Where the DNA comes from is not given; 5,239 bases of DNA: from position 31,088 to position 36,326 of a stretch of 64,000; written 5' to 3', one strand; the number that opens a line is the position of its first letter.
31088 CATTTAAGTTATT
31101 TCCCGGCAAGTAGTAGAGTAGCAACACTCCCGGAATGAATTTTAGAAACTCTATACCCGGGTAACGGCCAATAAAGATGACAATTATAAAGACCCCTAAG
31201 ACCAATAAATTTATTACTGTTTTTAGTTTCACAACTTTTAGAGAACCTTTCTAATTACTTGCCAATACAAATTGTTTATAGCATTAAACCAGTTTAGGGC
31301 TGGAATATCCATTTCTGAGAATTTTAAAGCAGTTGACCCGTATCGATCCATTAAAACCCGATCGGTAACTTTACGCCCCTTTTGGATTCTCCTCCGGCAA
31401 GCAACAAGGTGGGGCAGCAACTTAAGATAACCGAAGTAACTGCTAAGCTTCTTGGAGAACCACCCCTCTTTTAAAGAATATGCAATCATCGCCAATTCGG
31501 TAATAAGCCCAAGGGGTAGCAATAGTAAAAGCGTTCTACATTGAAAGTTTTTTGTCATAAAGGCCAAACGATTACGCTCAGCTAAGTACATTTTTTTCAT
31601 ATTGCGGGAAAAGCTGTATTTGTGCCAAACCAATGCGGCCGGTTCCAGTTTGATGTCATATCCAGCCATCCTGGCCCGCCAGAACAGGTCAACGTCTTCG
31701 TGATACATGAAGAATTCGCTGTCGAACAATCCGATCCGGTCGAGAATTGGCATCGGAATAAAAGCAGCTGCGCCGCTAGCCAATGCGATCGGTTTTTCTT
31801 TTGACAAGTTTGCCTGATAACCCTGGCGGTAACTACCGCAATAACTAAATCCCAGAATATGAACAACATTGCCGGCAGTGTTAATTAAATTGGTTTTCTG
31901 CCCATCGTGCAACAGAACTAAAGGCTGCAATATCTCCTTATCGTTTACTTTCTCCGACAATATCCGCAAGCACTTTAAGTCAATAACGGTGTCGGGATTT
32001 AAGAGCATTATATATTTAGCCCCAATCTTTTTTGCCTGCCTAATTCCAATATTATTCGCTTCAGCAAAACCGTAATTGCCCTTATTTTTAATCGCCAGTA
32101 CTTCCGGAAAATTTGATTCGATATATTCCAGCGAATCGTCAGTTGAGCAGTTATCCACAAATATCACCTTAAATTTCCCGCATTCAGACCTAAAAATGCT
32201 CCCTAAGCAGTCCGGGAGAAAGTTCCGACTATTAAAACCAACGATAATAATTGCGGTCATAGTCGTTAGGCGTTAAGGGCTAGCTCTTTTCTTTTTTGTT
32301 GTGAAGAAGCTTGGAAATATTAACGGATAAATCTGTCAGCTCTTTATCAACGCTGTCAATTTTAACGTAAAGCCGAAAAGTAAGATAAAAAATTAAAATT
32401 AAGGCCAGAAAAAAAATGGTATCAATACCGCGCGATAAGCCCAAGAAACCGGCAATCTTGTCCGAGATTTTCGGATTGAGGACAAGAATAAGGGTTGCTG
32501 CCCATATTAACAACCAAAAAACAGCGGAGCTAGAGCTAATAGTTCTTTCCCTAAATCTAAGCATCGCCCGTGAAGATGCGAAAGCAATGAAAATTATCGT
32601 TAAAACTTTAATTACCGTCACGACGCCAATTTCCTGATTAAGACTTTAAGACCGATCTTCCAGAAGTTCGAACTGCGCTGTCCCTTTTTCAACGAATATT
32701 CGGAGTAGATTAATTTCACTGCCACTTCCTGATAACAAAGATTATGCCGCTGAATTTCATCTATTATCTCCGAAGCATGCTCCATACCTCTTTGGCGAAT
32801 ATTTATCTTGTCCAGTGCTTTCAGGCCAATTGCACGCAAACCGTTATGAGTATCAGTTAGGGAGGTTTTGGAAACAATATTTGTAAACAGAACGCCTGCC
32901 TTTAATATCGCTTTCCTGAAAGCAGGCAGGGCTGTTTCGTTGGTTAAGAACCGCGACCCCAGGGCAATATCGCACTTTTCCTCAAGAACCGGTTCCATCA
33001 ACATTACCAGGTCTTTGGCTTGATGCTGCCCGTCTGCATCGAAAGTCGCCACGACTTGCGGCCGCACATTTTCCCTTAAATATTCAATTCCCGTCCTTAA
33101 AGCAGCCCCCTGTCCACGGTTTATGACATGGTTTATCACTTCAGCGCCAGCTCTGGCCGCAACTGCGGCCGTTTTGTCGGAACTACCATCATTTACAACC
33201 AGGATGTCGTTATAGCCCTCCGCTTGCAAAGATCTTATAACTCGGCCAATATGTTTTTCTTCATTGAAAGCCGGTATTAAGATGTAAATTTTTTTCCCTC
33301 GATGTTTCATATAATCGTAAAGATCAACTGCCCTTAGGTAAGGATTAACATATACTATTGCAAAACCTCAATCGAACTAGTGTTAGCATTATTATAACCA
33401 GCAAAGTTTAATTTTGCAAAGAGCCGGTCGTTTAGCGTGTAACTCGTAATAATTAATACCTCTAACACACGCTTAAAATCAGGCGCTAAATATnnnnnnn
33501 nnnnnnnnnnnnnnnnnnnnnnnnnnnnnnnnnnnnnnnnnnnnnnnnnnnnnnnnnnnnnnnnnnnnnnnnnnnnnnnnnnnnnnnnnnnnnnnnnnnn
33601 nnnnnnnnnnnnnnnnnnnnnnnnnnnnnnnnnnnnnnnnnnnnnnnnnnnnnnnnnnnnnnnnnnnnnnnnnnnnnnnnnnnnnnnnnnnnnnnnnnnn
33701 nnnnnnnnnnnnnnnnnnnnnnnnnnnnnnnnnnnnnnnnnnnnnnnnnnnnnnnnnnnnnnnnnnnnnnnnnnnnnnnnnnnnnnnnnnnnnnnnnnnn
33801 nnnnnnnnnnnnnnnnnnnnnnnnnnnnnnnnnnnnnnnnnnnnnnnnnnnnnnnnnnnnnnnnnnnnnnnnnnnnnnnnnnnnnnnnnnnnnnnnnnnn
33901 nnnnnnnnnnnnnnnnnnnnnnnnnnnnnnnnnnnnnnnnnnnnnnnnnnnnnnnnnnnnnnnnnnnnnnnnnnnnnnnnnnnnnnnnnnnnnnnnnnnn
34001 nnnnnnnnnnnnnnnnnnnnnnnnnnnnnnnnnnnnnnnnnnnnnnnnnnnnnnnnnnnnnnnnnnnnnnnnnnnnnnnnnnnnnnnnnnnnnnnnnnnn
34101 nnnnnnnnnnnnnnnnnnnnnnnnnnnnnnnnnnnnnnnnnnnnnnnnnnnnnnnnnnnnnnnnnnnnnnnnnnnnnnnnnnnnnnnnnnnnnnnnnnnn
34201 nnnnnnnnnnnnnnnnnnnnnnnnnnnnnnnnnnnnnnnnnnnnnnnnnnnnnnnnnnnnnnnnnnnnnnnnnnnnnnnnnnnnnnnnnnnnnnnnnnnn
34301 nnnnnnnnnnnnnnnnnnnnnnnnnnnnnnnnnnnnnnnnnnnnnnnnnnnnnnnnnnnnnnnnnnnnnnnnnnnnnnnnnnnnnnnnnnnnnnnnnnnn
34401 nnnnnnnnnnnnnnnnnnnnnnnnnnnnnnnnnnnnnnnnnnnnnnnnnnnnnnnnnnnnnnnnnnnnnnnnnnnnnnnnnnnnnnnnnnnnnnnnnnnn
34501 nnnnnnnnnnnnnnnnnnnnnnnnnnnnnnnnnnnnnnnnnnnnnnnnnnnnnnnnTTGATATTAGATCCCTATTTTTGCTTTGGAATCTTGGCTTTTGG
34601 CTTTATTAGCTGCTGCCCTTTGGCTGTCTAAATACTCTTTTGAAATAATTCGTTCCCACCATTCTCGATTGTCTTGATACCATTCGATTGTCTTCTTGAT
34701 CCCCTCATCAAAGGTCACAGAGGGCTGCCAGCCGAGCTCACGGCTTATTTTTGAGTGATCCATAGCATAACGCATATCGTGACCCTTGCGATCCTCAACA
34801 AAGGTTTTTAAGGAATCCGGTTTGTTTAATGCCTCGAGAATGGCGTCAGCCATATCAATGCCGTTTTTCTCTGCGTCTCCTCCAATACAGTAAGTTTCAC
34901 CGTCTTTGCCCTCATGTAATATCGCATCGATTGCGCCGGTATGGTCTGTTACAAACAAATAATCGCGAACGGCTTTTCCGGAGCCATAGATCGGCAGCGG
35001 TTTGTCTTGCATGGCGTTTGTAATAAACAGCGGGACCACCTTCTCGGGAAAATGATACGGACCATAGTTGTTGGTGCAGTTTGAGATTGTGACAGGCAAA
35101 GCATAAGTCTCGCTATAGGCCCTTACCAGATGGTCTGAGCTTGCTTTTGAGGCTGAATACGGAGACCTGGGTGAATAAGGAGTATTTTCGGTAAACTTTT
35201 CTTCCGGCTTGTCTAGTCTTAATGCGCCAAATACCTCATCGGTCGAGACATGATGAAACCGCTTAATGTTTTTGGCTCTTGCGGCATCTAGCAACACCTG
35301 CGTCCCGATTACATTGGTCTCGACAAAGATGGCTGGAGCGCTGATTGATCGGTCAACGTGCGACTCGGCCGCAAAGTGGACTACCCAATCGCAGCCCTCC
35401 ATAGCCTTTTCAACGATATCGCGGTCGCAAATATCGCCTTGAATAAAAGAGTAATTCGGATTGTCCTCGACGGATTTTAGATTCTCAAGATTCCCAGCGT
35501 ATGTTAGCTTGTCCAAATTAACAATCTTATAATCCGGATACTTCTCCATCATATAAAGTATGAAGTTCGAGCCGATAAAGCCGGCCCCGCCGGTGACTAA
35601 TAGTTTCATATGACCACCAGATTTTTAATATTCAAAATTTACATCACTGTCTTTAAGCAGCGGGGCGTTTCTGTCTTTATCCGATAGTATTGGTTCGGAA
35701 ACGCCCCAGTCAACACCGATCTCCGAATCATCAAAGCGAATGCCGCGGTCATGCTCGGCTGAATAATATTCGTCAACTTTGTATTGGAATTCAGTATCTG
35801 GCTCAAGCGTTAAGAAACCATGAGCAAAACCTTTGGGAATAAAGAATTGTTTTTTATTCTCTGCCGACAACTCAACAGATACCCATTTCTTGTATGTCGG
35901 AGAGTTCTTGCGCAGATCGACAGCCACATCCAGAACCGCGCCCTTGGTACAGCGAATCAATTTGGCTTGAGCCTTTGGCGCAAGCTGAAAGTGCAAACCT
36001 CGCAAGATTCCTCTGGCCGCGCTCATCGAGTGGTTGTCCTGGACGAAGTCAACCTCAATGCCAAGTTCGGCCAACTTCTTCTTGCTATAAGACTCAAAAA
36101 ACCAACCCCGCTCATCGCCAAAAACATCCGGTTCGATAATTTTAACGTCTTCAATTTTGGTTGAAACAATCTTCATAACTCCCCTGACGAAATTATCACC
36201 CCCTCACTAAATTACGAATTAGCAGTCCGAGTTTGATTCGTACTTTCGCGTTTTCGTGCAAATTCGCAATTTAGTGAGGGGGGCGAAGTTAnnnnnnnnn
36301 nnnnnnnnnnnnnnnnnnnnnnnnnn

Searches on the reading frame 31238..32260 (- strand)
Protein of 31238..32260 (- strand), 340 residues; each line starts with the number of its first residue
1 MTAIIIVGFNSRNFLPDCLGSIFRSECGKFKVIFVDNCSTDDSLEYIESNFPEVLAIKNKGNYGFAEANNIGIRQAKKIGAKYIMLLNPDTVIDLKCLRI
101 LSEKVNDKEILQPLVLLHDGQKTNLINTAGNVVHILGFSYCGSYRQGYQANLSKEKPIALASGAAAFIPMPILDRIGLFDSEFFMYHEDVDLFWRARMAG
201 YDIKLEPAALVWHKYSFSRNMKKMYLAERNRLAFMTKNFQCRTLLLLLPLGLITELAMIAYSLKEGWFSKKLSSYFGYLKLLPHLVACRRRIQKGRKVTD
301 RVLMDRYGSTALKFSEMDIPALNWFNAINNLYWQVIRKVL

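Call 8: search_protein_families(library=pfam, proteins=[window:31238-32260:-], max_evalue=0.001)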
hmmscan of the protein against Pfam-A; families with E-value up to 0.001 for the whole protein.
window:31238-32260:- (340 aa): 4 families
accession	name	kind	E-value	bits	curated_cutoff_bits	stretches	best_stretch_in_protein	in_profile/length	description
PF00535.33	Glycos_transf_2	-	1.5e-15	58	23.3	1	4-108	2-106/168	Glycosyl transferase family 2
PF13641.12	Glyco_tranf_2_3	-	2.9e-12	47.5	27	1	2-218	3-214/230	Glycosyltransferase like family 2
PF13632.12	Glyco_trans_2_3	-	2.4e-06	28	27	1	83-250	1-157/198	Glycosyl transferase family group 2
PF10111.15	Glyco_tranf_2_2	-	0.0004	20.4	27.3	1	28-211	28-214/276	Glycosyltransferase like family 2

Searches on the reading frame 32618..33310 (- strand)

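Call 39: search_protein_families(library=pfam, proteins=[window:32618-33310:-], max_evalue=0.001)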
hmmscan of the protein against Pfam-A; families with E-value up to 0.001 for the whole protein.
window:32618-33310:- (230 aa): 3 families
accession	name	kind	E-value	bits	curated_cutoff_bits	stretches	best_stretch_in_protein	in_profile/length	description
PF00535.33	Glycos_transf_2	-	2.7e-22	79.9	23.3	1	10-132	2-127/168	Glycosyl transferase family 2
PF13641.12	Glyco_tranf_2_3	-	2.7e-06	28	27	1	8-132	3-135/230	Glycosyltransferase like family 2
PF13704.12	Glyco_tranf_2_4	-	0.00031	21.6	27.5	1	16-79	2-63/98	Glycosyl transferase family 2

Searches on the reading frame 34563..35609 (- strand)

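Call 39: search_protein_families(library=pfam, proteins=[window:34563-35609:-], max_evalue=0.001)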
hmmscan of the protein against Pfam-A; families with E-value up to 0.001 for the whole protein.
window:34563-35609:- (348 aa): 7 families
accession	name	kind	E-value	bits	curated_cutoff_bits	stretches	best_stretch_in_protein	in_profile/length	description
PF16363.11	GDP_Man_Dehyd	-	1.1e-84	285.1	27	1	4-307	1-332/332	GDP-mannose 4,6 dehydratase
PF01370.27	Epimerase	-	2.8e-67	227.1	20.9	1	4-243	2-240/240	NAD dependent epimerase/dehydratase family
PF01073.25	3Beta_HSD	-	5.6e-21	75.2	22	1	4-165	1-160/280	3-beta hydroxysteroid dehydrogenase/isomerase family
PF02719.21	Polysacc_synt_2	-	2.2e-17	63.7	20.2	1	3-125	1-130/293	Polysaccharide biosynthesis protein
PF07993.18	NAD_binding_4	-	4.4e-16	59.2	20.1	1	5-178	1-204/258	Male sterility protein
PF04321.23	RmlD_sub_bind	-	2.5e-15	56.8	27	1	1-170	1-144/287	RmlD substrate binding domain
PF13460.12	NAD_binding_10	-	2e-11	44.5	27.2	1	40-165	28-134/184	NAD(P)H-binding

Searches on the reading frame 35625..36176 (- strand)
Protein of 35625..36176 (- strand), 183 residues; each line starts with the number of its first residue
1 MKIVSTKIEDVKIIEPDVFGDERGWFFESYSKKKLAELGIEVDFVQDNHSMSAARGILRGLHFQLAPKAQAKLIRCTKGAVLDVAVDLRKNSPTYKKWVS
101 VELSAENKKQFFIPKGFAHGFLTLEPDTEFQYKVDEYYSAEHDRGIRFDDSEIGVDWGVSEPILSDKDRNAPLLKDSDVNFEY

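Call 39: search_protein_families(library=pfam, proteins=[window:35625-36176:-], max_evalue=0.001)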
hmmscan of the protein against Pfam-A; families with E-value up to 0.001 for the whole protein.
window:35625-36176:- (183 aa): 1 family
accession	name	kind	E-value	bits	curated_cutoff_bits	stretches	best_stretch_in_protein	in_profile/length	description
PF00908.23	dTDP_sugar_isom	-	1.3e-76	256.4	27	1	6-176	2-168/168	dTDP-4-dehydrorhamnose 3,5-epimerase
